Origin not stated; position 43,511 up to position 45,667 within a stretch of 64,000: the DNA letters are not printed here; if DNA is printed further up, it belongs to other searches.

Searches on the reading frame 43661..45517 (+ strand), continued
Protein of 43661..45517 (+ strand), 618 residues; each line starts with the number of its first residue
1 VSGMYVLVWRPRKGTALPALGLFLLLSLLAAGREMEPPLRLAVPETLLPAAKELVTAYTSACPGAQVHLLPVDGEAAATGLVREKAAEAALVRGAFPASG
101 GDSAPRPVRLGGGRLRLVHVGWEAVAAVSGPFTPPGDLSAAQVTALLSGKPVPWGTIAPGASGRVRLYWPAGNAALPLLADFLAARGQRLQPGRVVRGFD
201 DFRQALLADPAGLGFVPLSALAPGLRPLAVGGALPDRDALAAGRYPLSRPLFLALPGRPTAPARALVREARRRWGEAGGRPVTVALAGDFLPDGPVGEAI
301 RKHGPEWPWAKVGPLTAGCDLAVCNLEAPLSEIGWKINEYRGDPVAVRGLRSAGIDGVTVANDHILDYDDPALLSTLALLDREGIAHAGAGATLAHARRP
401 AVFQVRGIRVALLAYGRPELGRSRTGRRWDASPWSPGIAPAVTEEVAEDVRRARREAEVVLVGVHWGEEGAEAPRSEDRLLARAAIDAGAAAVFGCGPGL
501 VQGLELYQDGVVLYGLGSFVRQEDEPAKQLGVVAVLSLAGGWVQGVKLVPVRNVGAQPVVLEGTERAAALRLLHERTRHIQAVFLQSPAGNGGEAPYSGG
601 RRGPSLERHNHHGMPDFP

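Call 32: search_solved_structures(query=A1, max_evalue=0.01, show_alignments=2)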
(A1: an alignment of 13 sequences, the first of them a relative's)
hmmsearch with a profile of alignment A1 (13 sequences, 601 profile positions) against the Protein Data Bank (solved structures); distinct sequences matched with E-value up to 0.01: 13.
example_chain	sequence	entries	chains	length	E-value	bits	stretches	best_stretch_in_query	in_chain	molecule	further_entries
8gq9_A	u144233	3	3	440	3e-35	125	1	266-507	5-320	Poly-gamma-glutamate synthesis protein (Capsule biosynthesis protein)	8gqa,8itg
8gqb_A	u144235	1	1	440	4.8e-35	124.3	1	294-507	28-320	Poly-gamma-glutamate synthesis protein (Capsule biosynthesis protein)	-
8ith_A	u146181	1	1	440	1.1e-34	123.1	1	266-507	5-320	Poly-gamma-glutamate synthesis protein (Capsule biosynthesis protein)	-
1twy_A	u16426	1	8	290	4.7e-12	48.4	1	29-243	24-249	ABC transporter, periplasmic substrate-binding protein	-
4gd5_A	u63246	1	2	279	1.2e-10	43.7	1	45-237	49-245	Phosphate ABC transporter, phosphate-binding protein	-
4q8r_A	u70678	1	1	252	1.5e-10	43.5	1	51-237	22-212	Phosphate ABC transporter, phosphate-binding protein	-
4h1x_A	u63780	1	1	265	2.5e-09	39.4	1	172-237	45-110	Phosphate-binding protein pstS 2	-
4n13_A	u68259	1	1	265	3.3e-06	29.1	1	102-238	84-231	Phosphate ABC transporter, periplasmic phosphate-binding protein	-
3prl_A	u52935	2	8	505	9.6e-05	24.2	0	73-169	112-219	NADP-dependent glyceraldehyde-3-phosphate dehydrogenase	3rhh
4ecf_A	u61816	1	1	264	0.00036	22.3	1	110-225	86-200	ABC-type phosphate transport system, periplasmic component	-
5j1d_A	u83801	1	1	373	0.0013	20.5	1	108-173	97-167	Phosphate binding protein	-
9l8j_A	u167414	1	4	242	0.0019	19.9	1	94-250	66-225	Sll0540 protein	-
5jk4_A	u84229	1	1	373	0.0032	19.2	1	108-173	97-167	Alkaline phosphatase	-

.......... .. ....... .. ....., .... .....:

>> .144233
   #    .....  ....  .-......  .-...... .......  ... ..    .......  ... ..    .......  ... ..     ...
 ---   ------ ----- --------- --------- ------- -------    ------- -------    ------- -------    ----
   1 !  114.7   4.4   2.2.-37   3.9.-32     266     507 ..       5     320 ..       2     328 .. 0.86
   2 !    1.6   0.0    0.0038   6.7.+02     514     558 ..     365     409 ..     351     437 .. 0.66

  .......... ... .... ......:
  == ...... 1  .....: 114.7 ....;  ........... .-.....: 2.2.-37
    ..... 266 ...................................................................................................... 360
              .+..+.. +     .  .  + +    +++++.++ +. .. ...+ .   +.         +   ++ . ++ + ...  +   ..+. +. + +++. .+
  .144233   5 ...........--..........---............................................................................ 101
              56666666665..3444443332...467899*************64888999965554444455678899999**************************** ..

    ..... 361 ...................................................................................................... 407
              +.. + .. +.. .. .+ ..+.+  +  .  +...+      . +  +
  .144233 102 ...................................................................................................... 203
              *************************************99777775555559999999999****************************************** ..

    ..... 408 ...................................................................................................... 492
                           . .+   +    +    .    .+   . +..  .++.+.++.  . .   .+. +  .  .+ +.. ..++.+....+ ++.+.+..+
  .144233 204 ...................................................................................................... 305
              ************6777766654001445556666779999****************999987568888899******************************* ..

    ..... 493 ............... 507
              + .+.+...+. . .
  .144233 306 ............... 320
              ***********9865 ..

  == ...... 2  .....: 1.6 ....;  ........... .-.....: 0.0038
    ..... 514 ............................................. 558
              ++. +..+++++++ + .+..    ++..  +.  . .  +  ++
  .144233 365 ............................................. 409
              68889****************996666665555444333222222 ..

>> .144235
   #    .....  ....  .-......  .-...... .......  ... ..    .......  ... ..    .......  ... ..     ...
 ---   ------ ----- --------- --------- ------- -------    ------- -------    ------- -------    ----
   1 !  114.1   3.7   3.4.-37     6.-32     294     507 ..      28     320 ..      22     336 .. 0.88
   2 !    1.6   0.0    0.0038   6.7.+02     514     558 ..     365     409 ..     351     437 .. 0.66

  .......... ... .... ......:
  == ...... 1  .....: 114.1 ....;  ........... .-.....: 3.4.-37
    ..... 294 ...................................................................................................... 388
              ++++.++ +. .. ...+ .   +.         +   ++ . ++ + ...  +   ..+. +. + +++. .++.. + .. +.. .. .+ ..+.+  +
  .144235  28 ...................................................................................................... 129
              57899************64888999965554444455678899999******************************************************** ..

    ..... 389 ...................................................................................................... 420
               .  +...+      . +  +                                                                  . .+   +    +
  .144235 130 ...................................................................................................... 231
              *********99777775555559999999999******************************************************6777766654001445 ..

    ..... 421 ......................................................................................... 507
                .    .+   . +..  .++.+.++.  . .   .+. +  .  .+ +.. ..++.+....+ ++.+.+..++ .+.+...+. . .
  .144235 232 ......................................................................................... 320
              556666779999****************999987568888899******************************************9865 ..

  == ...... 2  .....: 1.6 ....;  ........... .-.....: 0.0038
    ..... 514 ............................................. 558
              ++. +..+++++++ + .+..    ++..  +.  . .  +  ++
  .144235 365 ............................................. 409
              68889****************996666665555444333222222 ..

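Call 35: find_encoding_contigs(protein=P0001, flank=10000, max_places=2)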
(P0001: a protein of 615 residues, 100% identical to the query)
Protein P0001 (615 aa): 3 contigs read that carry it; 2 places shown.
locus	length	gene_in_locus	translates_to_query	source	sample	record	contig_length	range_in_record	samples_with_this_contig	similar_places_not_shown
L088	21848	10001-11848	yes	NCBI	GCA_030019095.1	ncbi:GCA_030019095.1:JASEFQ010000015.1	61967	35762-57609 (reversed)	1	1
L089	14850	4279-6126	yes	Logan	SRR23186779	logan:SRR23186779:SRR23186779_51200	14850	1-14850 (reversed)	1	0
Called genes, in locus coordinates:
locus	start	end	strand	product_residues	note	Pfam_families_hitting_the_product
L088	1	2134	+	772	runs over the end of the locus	PF00793:DAHP_synth_1, PF04715:, PF00425:Chorismate_bind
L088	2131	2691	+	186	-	PF00117:GATase, PF07722:Peptidase_C26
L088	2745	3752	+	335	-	PF02885:Glycos_trans_3N, PF00591:Glycos_transf_3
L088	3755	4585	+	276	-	PF00218:IGPS, PF04131:NanE (faint), PF05690:ThiG (faint)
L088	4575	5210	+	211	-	PF00697:PRAI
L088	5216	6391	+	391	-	PF00291:PALP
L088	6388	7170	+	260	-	PF00290:Trp_syntA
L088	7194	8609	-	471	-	PF02585:PIG-L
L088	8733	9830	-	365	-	PF13245:AAA_19 (faint), PF20720:nSTAND3 (faint), PF24883:NPHP3_N (faint), PF00004:AAA (faint), PF00910:RNA_helicase (faint), PF03266:NTPase_1 (faint), PF05729:NACHT (faint), PF13191:AAA_16 (weak), +5 more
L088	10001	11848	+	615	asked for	PF09587:PGA_cap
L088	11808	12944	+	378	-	PF00583:Acetyltransf_1 (faint)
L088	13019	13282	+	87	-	-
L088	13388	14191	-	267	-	PF01520:Amidase_3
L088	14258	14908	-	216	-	PF02245:Pur_DNA_glyco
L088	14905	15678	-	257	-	PF07885:Ion_trans_2, PF02254:TrkA_N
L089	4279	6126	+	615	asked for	PF09587:PGA_cap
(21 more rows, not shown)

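Call 44: find_encoding_contigs(protein=P0011, flank=8000, max_places=1)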
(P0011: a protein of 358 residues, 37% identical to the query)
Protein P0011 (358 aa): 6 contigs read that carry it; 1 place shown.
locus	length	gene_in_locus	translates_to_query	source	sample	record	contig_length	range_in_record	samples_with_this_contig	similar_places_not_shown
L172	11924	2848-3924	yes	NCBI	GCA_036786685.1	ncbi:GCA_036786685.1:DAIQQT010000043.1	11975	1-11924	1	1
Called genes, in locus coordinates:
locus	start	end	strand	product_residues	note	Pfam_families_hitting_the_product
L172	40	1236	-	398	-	PF13356:Arm-DNA-bind_3, PF22022:Phage_int_M, PF00589:Phage_integrase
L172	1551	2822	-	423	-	PF02403:Seryl_tRNA_N, PF00587:tRNA-synt_2b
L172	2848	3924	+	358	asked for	PF09587:PGA_cap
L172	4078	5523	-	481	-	PF07075:NamZ_N, PF20732:NamZ_C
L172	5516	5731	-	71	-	PF16256:DUF4911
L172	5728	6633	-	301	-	PF01522:Polysacc_deac_1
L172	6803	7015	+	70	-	-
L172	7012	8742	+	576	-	PF03814:KdpA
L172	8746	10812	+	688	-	PF00122:E1-E2_ATPase, PF00702:Hydrolase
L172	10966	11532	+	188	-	PF02669:KdpC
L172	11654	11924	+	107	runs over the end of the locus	?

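Call 56: predict_structure(alignment_id=A1)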
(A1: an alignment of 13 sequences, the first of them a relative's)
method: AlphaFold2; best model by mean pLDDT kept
length: 615 residues; sequences in the alignment: 13
mean_pLDDT: 70.7   pTM: 0.55
mean pLDDT of the five models: 70.7, 70.1, 69.1, 67.6, 62.0
residues with pLDDT >= 90: 184; 70-90: 168; 50-70: 109; < 50: 154
segments of 3 or more residues with pLDDT < 50: 7-17, 92-112, 114-134, 206-249, 251-257, 269-275, 582-615
pLDDT, mean of each block of 10 residues (from residue 1): 48 48 55 71 76 65 83 79 77 34 34 43 33 56 75 61 62 62 73 59 48 40 44 42 41 47 51 58 95 95 91 88 92 85 89 91 88 89 91 93 86 71 68 89 97 95 84 92 97 88 90 93 93 85 93 93 92 84 35 28 28 30
secondary structure, 60 per line:
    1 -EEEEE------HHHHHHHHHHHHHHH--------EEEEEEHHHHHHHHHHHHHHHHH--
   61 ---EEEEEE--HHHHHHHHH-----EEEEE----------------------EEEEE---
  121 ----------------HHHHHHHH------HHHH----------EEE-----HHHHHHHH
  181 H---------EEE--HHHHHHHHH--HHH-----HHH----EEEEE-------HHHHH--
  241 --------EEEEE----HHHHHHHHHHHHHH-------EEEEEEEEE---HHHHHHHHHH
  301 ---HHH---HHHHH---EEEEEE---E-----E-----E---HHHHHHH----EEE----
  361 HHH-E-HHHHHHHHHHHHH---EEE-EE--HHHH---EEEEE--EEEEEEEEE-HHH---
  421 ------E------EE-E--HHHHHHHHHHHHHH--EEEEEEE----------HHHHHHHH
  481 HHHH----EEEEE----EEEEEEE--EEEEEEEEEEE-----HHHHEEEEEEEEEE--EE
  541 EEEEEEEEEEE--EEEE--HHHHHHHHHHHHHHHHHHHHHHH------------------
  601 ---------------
elements in order: E2-6 H13-27 E36-41 H42-58 E64-69 H72-80 E86-90 E113-117 H137-144 H151-154 E165-167 H173-181 E191-193 H196-204 E222-226 H234-238 E249-253 H258-271 E279-287 H291-300 H310-314 E318-323 H343-349 E354-356 H367-379 E383-385 H391-394 E398-402 E405-413 H440-453 E456-462 H473-484 E489-493 E498-504 E507-517 H523-526 E527-536 E539-551 E554-557 H560-582

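Call 57: find_encoding_contigs(protein=P0008, flank=10000, max_places=2)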
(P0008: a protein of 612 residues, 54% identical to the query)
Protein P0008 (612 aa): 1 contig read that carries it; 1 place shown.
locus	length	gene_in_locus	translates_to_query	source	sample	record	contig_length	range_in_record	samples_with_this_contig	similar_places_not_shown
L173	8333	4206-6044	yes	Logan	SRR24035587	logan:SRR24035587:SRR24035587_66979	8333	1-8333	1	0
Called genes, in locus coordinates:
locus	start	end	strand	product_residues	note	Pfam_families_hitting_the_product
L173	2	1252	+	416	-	?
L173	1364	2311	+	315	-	PF09084:NMT1, PF13379:NMT1_2, PF12974:Phosphonate-bd (faint)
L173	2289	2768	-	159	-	PF03812:KdgT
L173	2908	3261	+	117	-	-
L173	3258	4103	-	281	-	PF00753:Lactamase_B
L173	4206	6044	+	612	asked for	PF09587:PGA_cap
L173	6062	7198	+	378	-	PF00583:Acetyltransf_1 (faint)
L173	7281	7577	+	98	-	-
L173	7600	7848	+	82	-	-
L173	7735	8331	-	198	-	?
